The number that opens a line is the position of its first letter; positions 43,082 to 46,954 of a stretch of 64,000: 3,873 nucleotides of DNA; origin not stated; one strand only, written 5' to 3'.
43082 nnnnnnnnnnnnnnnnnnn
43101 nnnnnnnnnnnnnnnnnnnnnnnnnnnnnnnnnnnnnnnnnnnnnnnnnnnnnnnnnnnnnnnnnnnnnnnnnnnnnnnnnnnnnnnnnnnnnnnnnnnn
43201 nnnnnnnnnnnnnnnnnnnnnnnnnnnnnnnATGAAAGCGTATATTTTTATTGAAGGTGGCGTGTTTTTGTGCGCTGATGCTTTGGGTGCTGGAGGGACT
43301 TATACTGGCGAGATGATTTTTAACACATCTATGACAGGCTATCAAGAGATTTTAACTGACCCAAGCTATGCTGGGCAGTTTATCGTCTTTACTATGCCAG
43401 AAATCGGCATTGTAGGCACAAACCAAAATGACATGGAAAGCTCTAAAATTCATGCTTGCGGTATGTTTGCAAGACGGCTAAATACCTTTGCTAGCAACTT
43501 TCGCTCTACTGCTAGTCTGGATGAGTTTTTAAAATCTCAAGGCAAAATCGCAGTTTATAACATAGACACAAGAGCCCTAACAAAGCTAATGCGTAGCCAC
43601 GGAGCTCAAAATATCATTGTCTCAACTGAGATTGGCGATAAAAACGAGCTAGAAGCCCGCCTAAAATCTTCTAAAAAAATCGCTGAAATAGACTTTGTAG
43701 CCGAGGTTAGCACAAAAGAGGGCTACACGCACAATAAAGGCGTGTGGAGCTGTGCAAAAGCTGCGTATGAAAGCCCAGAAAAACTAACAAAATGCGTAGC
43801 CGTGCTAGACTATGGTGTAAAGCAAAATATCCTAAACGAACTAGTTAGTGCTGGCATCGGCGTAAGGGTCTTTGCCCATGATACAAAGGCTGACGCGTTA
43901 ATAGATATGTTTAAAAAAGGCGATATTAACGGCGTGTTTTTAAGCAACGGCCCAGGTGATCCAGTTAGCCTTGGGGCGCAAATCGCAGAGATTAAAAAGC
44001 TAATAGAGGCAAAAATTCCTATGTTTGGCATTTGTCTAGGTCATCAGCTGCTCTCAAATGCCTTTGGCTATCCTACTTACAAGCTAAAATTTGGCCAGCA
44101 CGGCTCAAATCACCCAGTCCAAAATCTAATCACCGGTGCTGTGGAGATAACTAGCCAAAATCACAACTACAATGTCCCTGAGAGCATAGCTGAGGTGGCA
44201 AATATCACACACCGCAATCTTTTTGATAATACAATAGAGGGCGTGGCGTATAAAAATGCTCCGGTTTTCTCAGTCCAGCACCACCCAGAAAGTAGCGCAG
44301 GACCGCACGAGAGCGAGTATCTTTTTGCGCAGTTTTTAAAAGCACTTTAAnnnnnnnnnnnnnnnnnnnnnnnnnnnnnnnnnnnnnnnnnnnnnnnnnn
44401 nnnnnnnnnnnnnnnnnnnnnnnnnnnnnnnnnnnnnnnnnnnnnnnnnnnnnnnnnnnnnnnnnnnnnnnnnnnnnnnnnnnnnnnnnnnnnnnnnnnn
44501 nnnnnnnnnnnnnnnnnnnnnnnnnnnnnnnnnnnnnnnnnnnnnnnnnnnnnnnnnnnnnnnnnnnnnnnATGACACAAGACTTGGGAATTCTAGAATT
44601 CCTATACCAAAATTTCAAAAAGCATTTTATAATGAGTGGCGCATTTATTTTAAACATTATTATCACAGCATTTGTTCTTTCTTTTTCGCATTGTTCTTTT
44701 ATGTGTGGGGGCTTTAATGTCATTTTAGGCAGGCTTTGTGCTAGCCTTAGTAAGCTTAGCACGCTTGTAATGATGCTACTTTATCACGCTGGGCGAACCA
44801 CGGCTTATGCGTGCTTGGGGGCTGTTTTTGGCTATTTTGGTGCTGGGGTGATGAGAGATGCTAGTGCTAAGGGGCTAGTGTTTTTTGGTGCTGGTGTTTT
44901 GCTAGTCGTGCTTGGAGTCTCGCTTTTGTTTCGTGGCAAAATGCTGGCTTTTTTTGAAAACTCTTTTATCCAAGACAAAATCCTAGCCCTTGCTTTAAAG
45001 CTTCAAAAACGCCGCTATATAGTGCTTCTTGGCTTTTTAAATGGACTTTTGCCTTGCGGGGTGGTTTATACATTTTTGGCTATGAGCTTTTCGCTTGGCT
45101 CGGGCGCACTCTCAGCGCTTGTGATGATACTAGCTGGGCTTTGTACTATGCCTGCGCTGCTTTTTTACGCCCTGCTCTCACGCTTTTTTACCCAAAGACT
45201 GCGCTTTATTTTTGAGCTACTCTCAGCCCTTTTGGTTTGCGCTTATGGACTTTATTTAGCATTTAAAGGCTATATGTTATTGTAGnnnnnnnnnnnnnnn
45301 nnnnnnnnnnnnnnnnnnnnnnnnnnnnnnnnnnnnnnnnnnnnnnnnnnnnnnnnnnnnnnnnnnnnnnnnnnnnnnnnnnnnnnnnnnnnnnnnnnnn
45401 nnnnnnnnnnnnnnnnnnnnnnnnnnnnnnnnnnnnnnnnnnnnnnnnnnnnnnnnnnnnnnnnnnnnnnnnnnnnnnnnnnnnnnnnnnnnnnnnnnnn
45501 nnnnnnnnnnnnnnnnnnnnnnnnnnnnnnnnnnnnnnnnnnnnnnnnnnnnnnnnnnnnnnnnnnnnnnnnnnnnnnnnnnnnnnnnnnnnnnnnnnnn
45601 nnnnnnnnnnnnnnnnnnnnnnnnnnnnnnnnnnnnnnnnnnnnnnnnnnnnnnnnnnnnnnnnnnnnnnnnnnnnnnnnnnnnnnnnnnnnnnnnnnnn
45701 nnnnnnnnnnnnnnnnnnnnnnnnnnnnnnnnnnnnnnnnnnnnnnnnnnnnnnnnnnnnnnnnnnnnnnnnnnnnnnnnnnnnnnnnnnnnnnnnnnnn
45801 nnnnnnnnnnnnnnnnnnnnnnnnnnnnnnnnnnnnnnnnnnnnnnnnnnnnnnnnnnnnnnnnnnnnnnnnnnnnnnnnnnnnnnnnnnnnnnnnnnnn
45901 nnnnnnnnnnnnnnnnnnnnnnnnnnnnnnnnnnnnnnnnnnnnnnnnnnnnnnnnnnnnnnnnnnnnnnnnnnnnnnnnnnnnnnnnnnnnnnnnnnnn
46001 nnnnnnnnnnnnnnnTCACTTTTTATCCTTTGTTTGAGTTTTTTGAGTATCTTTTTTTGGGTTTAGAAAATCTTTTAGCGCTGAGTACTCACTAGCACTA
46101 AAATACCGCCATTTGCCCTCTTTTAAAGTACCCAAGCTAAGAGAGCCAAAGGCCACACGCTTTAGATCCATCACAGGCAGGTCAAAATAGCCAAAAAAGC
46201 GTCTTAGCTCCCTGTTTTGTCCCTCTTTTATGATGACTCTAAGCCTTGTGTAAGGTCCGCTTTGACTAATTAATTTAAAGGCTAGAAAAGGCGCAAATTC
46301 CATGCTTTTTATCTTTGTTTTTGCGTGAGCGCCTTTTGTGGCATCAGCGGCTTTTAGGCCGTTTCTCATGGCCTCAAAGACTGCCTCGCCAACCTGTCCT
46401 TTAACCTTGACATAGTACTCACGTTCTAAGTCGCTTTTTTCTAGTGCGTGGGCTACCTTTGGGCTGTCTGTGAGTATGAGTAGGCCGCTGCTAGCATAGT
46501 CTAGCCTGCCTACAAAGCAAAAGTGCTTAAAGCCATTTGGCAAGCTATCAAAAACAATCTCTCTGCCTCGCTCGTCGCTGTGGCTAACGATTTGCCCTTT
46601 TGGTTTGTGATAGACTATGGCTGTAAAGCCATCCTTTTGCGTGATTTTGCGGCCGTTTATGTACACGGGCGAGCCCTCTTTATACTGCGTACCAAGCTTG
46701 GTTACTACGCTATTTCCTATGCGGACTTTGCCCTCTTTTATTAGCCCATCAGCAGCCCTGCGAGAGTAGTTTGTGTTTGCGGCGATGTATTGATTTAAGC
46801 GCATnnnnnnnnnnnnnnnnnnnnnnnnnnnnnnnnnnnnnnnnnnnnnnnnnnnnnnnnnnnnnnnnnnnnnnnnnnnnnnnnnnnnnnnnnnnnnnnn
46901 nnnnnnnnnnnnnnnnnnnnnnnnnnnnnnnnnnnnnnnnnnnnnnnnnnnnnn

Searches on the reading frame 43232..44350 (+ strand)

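Call 76: search_protein_families(library=pfam, proteins=[window:43232-44350:+], max_evalue=0.00001)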
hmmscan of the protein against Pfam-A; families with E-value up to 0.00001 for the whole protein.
window:43232-44350:+ (372 aa): 3 families
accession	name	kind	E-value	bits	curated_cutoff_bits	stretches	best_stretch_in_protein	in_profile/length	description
PF00117.34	GATase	-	4.5e-49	167.2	22.8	1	191-370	2-189/190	Glutamine amidotransferase class-I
PF00988.28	CPSase_sm_chain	-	9.3e-42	142.3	27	1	7-129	3-125/126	Carbamoyl-phosphate synthase small chain, CPSase domain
PF07722.19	Peptidase_C26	-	1.2e-07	32.2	20.5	0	251-353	95-219/219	Peptidase C26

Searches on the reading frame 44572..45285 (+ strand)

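Call 76: search_protein_families(library=pfam, proteins=[window:44572-45285:+], max_evalue=0.00001)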
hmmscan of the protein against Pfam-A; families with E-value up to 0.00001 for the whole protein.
window:44572-45285:+ (237 aa): 1 family
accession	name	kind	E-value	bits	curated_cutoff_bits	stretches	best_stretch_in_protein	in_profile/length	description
PF13386.12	DsbD_2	-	5.2e-31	108.5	24.9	1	31-228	4-199/199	Cytochrome C biogenesis protein transmembrane region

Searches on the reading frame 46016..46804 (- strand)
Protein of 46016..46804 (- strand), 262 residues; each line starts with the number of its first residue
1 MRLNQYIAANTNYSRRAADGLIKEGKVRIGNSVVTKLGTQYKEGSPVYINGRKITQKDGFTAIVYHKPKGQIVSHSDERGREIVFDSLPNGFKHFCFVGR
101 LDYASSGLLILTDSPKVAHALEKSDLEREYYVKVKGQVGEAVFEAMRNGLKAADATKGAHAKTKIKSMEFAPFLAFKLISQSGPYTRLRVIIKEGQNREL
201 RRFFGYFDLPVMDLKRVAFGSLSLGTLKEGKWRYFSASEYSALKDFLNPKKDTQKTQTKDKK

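Call 76: search_protein_families(library=pfam, proteins=[window:46016-46804:-], max_evalue=0.00001)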
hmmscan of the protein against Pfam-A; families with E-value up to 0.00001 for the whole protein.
window:46016-46804:- (262 aa): 2 families
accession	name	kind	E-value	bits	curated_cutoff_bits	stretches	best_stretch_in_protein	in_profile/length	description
PF00849.27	PseudoU_synth_2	-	2.3e-17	64.1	26.8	1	63-204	3-150/152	RNA pseudouridylate synthase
PF01479.30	S4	-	2.8e-08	33.8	22.8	1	1-44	1-45/48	S4 domain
